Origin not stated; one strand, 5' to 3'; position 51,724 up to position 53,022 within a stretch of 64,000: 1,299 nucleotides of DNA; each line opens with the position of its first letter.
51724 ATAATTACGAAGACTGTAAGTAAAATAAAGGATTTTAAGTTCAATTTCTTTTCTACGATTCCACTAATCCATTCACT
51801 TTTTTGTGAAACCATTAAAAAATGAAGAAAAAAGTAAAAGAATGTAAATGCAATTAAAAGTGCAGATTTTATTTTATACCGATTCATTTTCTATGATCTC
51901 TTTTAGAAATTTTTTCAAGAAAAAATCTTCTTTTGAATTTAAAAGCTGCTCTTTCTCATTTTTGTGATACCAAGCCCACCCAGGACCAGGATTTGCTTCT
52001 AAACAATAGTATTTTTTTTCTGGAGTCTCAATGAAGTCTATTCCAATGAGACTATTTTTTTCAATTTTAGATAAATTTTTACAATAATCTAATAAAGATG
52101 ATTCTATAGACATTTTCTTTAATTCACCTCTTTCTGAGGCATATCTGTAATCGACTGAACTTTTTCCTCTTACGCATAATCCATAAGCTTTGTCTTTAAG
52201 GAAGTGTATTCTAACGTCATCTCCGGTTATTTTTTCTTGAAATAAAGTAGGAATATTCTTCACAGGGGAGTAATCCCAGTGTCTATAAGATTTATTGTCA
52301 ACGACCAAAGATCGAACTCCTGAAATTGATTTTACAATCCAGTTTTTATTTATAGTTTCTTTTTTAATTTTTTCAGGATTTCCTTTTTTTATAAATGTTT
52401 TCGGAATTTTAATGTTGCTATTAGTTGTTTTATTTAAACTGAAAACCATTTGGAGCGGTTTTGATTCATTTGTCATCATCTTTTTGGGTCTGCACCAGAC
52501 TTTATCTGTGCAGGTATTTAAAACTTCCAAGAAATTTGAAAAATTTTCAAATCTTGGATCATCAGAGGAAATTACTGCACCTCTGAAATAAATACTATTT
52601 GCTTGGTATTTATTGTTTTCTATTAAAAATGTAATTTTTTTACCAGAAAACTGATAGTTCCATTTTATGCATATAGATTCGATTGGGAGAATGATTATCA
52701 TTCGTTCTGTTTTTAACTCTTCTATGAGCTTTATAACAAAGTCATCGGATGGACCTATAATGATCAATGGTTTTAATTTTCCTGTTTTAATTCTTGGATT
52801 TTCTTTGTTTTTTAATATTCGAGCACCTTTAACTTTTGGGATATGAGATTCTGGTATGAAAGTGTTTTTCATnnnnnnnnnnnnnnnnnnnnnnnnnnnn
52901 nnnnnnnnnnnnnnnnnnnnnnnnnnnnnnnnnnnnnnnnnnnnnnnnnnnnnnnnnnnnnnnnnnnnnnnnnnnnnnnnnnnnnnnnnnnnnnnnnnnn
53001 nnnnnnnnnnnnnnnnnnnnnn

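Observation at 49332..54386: Candidate novel graspetide-type RiPP operon: repeat-core precursor, two ATP-grasp ligases, ABC exporter fused to a Lon-like peptidase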

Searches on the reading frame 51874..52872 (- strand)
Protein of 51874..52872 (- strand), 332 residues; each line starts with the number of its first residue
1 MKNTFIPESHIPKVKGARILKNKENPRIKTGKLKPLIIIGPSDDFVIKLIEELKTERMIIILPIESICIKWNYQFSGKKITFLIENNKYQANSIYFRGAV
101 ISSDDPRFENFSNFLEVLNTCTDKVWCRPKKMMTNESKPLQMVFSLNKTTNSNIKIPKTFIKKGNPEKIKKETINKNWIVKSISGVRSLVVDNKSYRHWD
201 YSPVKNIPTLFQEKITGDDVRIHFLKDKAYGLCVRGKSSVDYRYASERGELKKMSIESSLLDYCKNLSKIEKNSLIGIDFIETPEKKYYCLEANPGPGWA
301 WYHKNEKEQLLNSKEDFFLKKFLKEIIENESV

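Call 3: search_protein_families(library=pfam, proteins=[window:51874-52872:-], max_evalue=1)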
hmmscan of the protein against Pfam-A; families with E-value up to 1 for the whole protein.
window:51874-52872:- (332 aa): 1 family
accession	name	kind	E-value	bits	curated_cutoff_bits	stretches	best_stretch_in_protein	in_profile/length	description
PF14398.11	ATPgrasp_YheCD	-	0.019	14.7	26.8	1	247-310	177-241/255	YheC/D like ATP-grasp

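Call 4: search_protein_families(library=ncbifam, proteins=[window:51874-52872:-], max_evalue=1)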
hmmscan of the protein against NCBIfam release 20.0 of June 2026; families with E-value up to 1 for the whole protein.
window:51874-52872:- (332 aa): 5 families
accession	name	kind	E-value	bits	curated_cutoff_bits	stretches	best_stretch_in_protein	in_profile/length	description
TIGR04187.1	GRASP_SAV_5884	subfamily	1.4e-09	37.6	350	1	114-305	99-298/312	ATP-grasp ribosomal peptide maturase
TIGR04192.1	GRASP_w_spasm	equivalog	1.7e-08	34.2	230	1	141-295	126-295/318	grasp-with-spasm system ATP-grasp peptide maturase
TIGR04185.1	ATPgraspMvdC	equivalog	8.3e-06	25.1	425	1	118-304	103-302/318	MvdC family ATP-grasp ribosomal peptide maturase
TIGR00768.1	rimK_fam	subfamily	0.00037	19.9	143.4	1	144-301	90-259/276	RimK family alpha-L-glutamate ligase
NF005315.0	PRK06849.1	equivalog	0.0058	15.7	406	1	147-295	122-274/389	hypothetical protein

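Call 5: find_encoding_contigs(protein=window:51874-52872:-, flank=10000, max_places=10)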
Protein window:51874-52872:- (332 aa): 4 contigs read that carry it; 1 place shown.
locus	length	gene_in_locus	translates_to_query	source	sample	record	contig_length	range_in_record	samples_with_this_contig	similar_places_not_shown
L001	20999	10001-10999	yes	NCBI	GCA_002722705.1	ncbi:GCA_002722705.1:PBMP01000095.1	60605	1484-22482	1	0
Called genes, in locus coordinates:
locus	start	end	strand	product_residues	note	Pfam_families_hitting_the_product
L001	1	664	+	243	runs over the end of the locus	PF00072:Response_reg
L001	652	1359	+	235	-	PF00072:Response_reg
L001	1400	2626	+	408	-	PF06738:ThrE, PF12821:ThrE_2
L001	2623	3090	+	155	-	PF05618:RimB-like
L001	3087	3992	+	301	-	PF18030:Rimk_N, PF14397:ATPgrasp_ST (faint), PF02655:ATP-grasp_3, PF08443:RimK, PF02955:GSH-S_ATP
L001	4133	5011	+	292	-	PF24827:AstE_AspA_cat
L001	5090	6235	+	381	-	PF01734:Patatin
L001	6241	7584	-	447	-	PF00375:SDF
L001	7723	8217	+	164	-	-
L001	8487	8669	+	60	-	-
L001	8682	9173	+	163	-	-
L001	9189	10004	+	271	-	-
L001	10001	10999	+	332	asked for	-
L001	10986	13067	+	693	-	PF02463:SMC_N (weak), PF00005:ABC_tran (weak)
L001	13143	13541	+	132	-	-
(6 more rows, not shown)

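Call 6: find_homologous_proteins(query=window:51874-52872:-, max_evalue=0.001)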
Query window:51874-52872:- (332 aa): 44 proteins with E <= 0.001 among 3090 candidates.
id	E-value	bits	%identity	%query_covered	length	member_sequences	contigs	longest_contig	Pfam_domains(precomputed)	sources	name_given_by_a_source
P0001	8.8e-220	747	100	100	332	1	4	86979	-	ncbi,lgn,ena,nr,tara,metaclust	ncbi:MAG: hypothetical protein CL678_16185 [Bdellovibrionaceae bacterium]|nr:hypothetical protein [P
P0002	6.3e-61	224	39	92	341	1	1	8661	PF02655.20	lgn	-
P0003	2.5e-60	223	35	92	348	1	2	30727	-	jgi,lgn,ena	jgi:hypothetical protein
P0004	5.9e-60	221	37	99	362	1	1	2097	-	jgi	jgi:hypothetical protein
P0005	2.4e-56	209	37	91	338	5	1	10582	-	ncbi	-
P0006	1.5e-52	197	35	98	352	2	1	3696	-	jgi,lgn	-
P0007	5.8e-51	192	35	98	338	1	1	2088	-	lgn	-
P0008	6.5e-48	182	34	80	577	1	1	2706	-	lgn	-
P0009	4.2e-46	176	35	91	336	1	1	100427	PF08443.17,PF02655.20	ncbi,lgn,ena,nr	ncbi:MAG: ATP-grasp domain-containing protein [Gammaproteobacteria bacterium]|nr:ATP-grasp domain-co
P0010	2.3e-45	173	34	97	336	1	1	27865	PF08443.17,PF02655.20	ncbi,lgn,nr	ncbi:MAG: ATP-grasp domain-containing protein [Legionellaceae bacterium]|nr:ATP-grasp domain-contain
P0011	7.2e-44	168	36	91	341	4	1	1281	PF08443.17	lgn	-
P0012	1.3e-42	164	30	93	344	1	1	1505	-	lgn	-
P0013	3.4e-42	163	31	86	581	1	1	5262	PF02655.20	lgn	-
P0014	1.5e-40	158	31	91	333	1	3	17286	-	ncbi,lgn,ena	-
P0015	3.8e-40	156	33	81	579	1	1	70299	PF02655.20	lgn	-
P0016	6.4e-40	155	33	97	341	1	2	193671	PF08443.17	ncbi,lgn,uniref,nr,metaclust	ncbi:RimK-like ATP-grasp domain protein [Legionella nautarum]|uniref:RimK-like ATP-grasp domain prot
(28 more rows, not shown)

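Call 7: find_encoding_contigs(protein=P0016, flank=8000, max_places=2)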
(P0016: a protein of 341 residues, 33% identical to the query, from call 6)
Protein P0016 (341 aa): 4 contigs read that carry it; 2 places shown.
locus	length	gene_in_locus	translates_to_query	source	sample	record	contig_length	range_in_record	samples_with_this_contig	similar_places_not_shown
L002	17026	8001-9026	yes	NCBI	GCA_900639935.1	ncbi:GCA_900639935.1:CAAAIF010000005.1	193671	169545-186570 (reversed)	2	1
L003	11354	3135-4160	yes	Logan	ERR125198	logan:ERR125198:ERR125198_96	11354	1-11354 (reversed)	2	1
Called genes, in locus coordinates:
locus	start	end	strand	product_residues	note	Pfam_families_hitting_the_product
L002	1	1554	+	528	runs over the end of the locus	PF01494:FAD_binding_3 (faint)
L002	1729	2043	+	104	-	-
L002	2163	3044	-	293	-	PF00583:Acetyltransf_1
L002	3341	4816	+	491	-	PF09903:DUF2130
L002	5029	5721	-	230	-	-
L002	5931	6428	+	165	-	-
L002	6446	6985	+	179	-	-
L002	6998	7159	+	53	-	-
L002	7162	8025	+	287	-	-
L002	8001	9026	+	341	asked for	PF08443:RimK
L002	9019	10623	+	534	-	PF13304:AAA_21 (faint), PF00005:ABC_tran, PF02463:SMC_N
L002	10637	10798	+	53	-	-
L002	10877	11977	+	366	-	-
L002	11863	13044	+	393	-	-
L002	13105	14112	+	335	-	PF00364:Biotin_lipoyl (faint), PF25917:BSH_RND, PF25919:BSH_CusB, PF25973:BSH_CzcB (weak), PF26002:Beta-barrel_AprE (weak)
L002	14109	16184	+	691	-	PF03412:Peptidase_C39, PF02463:SMC_N, PF00664:ABC_membrane, PF00005:ABC_tran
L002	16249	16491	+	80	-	PF13551:HTH_29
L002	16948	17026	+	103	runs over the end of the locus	PF03992:ABM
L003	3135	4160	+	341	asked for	PF08443:RimK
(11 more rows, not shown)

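Call 8: find_encoding_contigs(protein=P0009, flank=8000, max_places=2)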
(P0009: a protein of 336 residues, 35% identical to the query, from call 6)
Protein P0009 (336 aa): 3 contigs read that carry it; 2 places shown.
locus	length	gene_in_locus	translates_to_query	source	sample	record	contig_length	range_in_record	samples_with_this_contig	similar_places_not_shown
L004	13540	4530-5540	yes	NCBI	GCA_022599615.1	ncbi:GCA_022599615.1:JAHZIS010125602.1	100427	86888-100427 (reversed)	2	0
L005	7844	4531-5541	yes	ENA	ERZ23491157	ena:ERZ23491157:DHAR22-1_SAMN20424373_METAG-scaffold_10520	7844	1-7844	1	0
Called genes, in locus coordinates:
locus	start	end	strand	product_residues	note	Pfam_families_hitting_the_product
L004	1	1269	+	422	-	?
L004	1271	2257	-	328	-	PF04909:Amidohydro_2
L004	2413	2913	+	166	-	-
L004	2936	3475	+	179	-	-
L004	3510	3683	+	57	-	-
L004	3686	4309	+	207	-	-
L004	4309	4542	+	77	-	-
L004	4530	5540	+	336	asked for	PF08443:RimK, PF02655:ATP-grasp_3 (weak)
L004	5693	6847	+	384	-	-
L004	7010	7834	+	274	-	-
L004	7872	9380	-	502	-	PF01336:tRNA_anti-codon, PF00152:tRNA-synt_2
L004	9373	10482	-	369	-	PF03462:PCRF, PF00472:RF-1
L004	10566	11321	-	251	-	PF04542:Sigma70_r2, PF04539:Sigma70_r3, PF08281:Sigma70_r4_2 (weak), PF04545:Sigma70_r4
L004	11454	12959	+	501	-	-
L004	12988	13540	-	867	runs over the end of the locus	PF01411:tRNA-synt_2c, PF07973:tRNA_SAD, PF02272:DHHA1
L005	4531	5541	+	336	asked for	PF08443:RimK, PF02655:ATP-grasp_3 (weak)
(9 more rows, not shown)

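Call 9: find_encoding_contigs(protein=P0015, flank=8000, max_places=2)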
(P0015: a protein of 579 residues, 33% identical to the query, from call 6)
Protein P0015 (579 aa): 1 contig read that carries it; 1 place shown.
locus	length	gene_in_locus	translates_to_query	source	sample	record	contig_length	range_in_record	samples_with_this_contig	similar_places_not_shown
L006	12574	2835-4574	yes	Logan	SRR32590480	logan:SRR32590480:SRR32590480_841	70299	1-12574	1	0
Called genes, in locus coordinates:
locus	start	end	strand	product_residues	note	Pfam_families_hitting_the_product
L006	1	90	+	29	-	?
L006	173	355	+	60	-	-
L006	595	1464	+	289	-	-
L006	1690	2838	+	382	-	-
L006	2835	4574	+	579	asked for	PF02655:ATP-grasp_3 (faint)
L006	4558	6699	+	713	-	PF00005:ABC_tran (weak), PF02463:SMC_N (weak), PF05362:Lon_C (weak)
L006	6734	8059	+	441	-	PF14273:DUF4360, PF14200:RicinB_lectin_2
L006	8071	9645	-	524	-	PF00989:PAS, PF08448:PAS_4, PF13188:PAS_8 (weak), PF08447:PAS_3, PF13426:PAS_9, PF00512:HisKA, PF02518:HATPase_c, PF00072:Response_reg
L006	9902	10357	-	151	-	PF02556:SecB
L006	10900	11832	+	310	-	PF19795:DUF6279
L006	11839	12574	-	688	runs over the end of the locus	PF10459:Peptidase_S46, PF00089:Trypsin (faint), PF13365:Trypsin_2 (faint)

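Call 10: find_encoding_contigs(protein=P0003, flank=8000, max_places=2)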
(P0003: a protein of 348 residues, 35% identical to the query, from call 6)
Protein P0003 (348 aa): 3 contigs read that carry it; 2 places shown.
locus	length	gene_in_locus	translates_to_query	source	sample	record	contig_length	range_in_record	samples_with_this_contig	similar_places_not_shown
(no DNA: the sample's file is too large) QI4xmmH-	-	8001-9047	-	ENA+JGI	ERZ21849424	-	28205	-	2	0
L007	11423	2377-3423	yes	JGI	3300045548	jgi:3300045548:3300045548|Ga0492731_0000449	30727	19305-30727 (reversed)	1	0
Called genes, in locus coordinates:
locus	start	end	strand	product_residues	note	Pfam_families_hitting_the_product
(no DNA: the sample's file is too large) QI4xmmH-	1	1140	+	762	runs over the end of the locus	PF02784:Orn_Arg_deC_N, PF00278:Orn_DAP_Arg_deC (weak)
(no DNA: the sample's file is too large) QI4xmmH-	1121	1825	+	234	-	-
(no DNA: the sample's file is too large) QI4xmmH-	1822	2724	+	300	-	PF03253:UT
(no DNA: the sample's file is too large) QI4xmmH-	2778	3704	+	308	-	-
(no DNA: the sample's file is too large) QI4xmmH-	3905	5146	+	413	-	PF07690:MFS_1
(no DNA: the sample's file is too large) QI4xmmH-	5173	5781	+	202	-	PF01557:FAA_hydrolase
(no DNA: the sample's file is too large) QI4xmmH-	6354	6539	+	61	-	-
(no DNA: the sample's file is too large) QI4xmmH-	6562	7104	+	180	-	-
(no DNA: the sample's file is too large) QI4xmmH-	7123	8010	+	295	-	-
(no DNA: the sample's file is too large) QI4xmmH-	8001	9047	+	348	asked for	-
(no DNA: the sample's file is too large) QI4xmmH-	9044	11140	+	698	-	PF02463:SMC_N (faint), PF13304:AAA_21 (faint)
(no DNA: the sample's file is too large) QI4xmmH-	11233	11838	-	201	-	-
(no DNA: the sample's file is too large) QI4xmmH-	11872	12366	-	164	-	PF00293:NUDIX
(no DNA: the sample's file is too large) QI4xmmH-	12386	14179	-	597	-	PF00501:AMP-binding, PF23562:AMP-binding_C_3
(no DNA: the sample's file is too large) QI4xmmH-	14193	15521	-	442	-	PF03109:ABC1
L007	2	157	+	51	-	?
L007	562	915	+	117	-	-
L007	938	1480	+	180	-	-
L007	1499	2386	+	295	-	-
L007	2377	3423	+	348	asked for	-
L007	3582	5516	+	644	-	PF02463:SMC_N (faint), PF13304:AAA_21 (faint)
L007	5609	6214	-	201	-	-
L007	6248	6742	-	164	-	PF00293:NUDIX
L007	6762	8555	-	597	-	PF00501:AMP-binding, PF23562:AMP-binding_C_3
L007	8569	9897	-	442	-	PF03109:ABC1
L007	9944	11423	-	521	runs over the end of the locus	PF01464:SLT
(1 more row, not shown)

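Call 17: find_related_loci(query=A1, collection=genome_contigs, flank=8000)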
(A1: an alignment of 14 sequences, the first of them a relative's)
Query A1 (332 aa) in genome_contigs; peptide patterns used: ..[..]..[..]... (x = any residue, [..] = any of these).
41 stretches matched a pattern; 33 encode a relative of the query (tblastn E <= 1e-3); 33 distinct loci.
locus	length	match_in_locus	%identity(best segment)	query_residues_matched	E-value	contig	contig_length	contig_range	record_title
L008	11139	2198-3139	37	4-305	2e-64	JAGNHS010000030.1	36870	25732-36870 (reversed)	MAG: Proteobacteria bacterium isolate Gw_Eff_bin_446 Gw_Eff_1988_length_36870_cov_6.389054, whole genome shotgun sequenc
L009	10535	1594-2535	37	4-305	2e-63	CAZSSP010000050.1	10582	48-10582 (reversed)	MAG TPA_asm: uncultured Bacteriovoracaceae bacterium isolate SRP278252_co1_810 genome assembly, contig: NODE_11428_lengt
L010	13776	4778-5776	36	4-329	3e-54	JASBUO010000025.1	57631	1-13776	MAG: Gammaproteobacteria bacterium isolate BWSM_73 k141_45184, whole genome shotgun sequence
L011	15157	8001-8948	36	4-303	2e-52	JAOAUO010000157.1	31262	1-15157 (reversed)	MAG: Legionellaceae bacterium isolate AF21_PE0_T2_S7_45_9 T2_S7_582_length_31262_cov_5, whole genome shotgun sequence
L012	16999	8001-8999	35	4-326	2e-52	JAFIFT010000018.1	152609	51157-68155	MAG: Legionellaceae bacterium isolate coassembly_bin.13 k141_67692, whole genome shotgun sequence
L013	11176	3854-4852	35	4-326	2e-52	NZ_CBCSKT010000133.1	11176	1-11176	MAG: Legionella sp. isolate Legionella Naegleria sp. PL0403 NODE_727_length_11176_cov_58.277412, whole genome shotgun se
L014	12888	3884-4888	35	4-328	9e-52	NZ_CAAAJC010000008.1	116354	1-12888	Legionella sp. W10-070, whole genome shotgun sequence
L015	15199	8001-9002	35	4-327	1e-50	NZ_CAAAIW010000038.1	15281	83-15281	Legionella yabuuchiae strain OA1-2, whole genome shotgun sequence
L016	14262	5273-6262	34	4-326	2e-50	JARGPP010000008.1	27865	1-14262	MAG: Legionellaceae bacterium isolate bin_ti_oxhcr1.015 k141_25718, whole genome shotgun sequence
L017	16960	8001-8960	34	4-310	2e-50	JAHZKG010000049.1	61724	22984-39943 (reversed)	MAG: Gammaproteobacteria bacterium isolate O_S4.2_bin.20 k141_651654, whole genome shotgun sequence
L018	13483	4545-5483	35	4-304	2e-50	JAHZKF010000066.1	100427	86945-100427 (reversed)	MAG: Gammaproteobacteria bacterium isolate O_S4.2_bin.2 k141_868295, whole genome shotgun sequence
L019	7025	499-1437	34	1-310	1e-49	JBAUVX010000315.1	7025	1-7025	MAG: Waddliaceae bacterium isolate MFD09781_ilm_asm_bin19 k127_57260, whole genome shotgun sequence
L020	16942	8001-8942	34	3-304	2e-49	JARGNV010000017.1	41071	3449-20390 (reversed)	MAG: Legionellaceae bacterium isolate bin_ce_oilr1.001 NODE_770_length_41071_cov_6.359738, whole genome shotgun sequence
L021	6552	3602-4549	34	4-303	1e-49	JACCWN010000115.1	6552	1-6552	MAG: Legionella sp. isolate MGR_bin153 SD2897-2912_k127_4458300, whole genome shotgun sequence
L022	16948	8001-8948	34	4-303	8e-49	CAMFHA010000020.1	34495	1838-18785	MAG: uncultured Legionella sp. isolate SRR9109402_bin.3_metaWRAP_v1.3_MAG genome assembly, contig: ERZ12289980.673, whol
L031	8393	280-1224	33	2-310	9e-46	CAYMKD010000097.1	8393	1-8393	MAG TPA_asm: uncultured Pseudobdellovibrionaceae bacterium isolate SRP329715_co2_99 genome assembly, contig: NODE_14929_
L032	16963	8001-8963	29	1-306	2e-45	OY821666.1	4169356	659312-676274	MAG: uncultured Psychromonas sp. isolate a91dbc3e-702d-42bd-9e06-0a323c647f35 genome assembly, chromosome: 1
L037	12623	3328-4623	28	32-328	4e-35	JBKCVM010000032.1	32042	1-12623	MAG: Oligoflexia bacterium isolate samp_2047_semibin_544 samp_2047_1167149, whole genome shotgun sequence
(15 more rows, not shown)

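Call 31: search_solved_structures(query=A1, max_evalue=0.01, show_alignments=2)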
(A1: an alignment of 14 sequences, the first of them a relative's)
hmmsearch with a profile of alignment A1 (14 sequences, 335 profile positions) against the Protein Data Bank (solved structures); distinct sequences matched with E-value up to 0.01: 3.
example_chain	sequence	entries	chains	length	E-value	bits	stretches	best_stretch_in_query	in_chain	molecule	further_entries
7drm_A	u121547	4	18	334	1.2e-12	51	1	140-307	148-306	ATP-grasp domain-containing protein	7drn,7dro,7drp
7m4s_A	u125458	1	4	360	1.7e-05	27.5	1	210-318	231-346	AMdnB protein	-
5ig8_A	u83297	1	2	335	6.1e-05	25.6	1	213-315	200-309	ATP grasp ligase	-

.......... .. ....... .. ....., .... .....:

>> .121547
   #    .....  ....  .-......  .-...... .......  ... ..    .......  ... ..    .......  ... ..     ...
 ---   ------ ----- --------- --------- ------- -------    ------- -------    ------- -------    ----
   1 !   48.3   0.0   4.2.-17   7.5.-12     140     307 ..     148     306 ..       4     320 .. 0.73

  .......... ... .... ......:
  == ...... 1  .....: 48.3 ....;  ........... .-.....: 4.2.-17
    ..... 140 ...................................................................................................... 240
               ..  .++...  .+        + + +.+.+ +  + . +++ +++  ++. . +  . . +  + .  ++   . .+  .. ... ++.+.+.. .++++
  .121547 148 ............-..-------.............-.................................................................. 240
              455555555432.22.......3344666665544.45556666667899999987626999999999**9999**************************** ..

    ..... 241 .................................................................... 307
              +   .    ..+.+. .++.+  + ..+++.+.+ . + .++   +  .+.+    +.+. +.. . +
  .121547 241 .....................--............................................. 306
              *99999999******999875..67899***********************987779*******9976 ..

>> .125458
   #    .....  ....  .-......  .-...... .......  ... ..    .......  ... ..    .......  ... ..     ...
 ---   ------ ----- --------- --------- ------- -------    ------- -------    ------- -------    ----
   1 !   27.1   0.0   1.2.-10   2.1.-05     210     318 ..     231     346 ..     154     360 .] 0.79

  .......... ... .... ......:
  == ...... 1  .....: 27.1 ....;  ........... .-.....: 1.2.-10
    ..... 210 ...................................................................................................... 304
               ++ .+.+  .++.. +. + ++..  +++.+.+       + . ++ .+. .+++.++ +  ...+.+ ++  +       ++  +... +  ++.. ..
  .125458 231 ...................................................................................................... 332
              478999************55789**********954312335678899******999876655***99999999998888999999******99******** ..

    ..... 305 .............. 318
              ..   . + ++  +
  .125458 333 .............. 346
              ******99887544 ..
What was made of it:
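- On Graspetide (omega-ester/omega-amide RiPP) biosynthetic cluster: The only PDB sequence hits are PsnB, AMdnB and MdnB (call 31).
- Closest known: Plesiocin system. Same: PsnB is the closest solved sequence relative of the 332-aa enzyme (E 1.2e-12, call 31).
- The only PDB sequence hits are PsnB at 1.2e-12, AMdnB and MdnB (call 31).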

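Call 47: search_protein_families(library=pfam, proteins=[L002:6446-6985:+, L031:1273-1827:+, L032:6133-6675:+, L007:938-1480:+, L008:841-1338:+, L006:1690-2838:+, L006:6734-8059:+, L002:11863-13044:+, L002:10877-11977:+], max_evalue=1)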
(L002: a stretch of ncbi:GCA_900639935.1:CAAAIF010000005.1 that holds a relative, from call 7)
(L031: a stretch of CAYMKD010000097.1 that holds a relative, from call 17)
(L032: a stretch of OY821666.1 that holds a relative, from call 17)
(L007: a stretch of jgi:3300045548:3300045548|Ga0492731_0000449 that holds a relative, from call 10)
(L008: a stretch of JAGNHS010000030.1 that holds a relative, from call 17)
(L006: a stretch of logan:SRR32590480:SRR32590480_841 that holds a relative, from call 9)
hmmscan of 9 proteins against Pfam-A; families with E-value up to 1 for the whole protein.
L002:6446-6985:+ (179 aa): 3 families
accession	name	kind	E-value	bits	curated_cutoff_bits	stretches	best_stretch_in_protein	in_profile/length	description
PF04519.19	Bactofilin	-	0.00035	21.2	27.9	1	53-102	2-85/98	Polymer-forming cytoskeletal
PF19644.4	DUF6147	-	0.15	12.7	24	1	18-61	93-136/138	Family of unknown function (DUF6147)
PF18311.7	Rrp40_N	-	0.15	12.3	26.9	1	115-144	14-38/40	Exosome complex exonuclease Rrp40 N-terminal domain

L031:1273-1827:+ (184 aa): 2 families
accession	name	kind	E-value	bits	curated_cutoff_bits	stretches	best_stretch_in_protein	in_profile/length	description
PF25441.1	Hexapep_UGP3_C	-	0.052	13.8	27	1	42-152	21-124/166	UGP3-like, C-terminal hexapeptide repeats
PF18883.6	AC_1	-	0.14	12.6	27.1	1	60-102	37-80/114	Autochaperone Domain Type 1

L032:6133-6675:+ (180 aa): 0 families

L007:938-1480:+ (180 aa): 0 families

L008:841-1338:+ (165 aa): 0 families

L006:1690-2838:+ (382 aa): 1 family
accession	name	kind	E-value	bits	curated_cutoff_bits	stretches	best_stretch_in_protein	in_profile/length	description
PF13401.12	AAA_22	-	0.015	16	27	0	122-196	16-91/130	AAA domain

L006:6734-8059:+ (441 aa): 3 families
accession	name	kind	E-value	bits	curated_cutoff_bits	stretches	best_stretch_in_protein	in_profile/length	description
PF14273.11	DUF4360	-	3.6e-12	46.9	27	1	59-207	29-178/178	Domain of unknown function (DUF4360)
PF14200.12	RicinB_lectin_2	-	1.1e-10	42.4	25.6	1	346-420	2-77/89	Ricin-type beta-trefoil lectin domain-like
PF03498.20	CDtoxinA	-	0.00064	19.8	22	1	279-374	15-111/149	Cytolethal distending toxin A/C domain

L002:11863-13044:+ (393 aa): 2 families
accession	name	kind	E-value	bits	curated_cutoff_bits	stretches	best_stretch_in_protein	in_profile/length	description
PF13646.12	HEAT_2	-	6.2e-05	23.6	27.7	1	241-299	5-62/88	HEAT repeats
PF23101.1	Zf-C2H2_ZNF451_1st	-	0.092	13.1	27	1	206-222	2-18/33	First Zinc fingers C2H2 type, ZNF451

L002:10877-11977:+ (366 aa): 1 family
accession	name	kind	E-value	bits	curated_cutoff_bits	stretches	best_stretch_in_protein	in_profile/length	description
PF21068.3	ATPgraspMvdD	-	0.012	16.1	27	1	11-86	11-87/121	MvdD pre-ATP grasp domain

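Call 48: search_protein_families(library=padloc, proteins=[window:51874-52872:-], max_evalue=0.01)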
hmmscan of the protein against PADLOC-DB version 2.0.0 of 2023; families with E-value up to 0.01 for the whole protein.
window:51874-52872:- (332 aa): 0 families

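Call 75: search_dna_similar(query=window:51874-52872:-, collection=plasmids, mode=protein, max_evalue=1e-10, max_rows=15)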
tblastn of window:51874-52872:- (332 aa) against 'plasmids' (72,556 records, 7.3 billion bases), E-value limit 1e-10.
Records with a match: 2; places in all: 2; records where one place covers at least 80% of the query: 1.
Best place of each record, by identity: <60% 2.
By first word of the organism name: Bacillus 1; Candidatus 1.
By predicted mobility (MOB-suite, as given by PLSDB): non-mobilizable 2.
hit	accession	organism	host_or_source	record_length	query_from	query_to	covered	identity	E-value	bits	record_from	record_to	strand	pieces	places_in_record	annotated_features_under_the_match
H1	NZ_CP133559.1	Bacillus wiedmannii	Thaumetopoea processionea,liquid culture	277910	2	316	95%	28.8%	5e-16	86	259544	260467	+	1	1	hypothetical protein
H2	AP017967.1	Candidatus Megaera polyxenophila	-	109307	58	304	74%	28.1%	2e-19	97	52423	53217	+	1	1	glutathione synthase | hypothetical protein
